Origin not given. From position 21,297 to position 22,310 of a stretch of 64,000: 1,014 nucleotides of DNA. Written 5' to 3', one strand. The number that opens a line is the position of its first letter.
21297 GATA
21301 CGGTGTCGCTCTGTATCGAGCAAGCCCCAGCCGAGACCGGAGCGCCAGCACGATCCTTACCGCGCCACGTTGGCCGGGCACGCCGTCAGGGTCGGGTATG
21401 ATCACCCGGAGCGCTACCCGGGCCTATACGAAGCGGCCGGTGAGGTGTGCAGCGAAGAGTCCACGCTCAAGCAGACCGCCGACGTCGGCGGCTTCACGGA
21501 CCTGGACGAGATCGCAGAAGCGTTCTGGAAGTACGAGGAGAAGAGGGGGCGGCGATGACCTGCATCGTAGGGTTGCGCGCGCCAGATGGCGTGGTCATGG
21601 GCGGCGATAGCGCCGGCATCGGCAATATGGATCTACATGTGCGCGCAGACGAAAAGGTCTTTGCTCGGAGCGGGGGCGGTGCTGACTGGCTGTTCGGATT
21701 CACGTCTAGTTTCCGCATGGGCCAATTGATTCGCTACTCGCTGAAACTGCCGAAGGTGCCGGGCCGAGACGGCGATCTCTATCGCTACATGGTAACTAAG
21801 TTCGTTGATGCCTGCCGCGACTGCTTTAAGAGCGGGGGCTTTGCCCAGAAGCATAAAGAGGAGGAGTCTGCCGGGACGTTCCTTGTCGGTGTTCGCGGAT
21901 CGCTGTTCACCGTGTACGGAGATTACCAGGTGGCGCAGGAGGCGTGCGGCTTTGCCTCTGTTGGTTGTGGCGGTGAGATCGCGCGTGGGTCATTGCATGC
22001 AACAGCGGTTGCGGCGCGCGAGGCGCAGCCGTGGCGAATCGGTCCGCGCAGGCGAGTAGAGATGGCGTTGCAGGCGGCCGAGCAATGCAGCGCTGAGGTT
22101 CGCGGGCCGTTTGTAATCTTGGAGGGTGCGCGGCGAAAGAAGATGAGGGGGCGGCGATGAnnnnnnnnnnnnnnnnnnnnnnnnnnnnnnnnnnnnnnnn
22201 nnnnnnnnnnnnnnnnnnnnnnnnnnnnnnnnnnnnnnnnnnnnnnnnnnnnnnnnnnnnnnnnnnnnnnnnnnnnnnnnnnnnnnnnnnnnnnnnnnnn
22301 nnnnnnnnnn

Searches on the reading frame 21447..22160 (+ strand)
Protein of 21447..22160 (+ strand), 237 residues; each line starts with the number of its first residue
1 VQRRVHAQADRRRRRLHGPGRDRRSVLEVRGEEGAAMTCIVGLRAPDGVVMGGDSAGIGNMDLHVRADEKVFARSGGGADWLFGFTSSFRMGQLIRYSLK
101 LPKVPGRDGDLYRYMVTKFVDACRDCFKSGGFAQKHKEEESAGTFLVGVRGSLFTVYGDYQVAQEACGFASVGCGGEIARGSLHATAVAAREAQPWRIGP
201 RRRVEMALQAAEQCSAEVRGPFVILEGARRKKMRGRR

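Call 46: search_protein_families(library=phrogs, proteins=[window:21447-22160:+], max_evalue=0.00001)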
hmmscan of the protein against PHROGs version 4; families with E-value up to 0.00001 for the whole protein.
window:21447-22160:+ (237 aa): 1 family
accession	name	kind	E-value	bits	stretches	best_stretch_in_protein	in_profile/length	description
phrog_1040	-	other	2.2e-16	61.3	1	34-226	11-155/277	peptidase HslV family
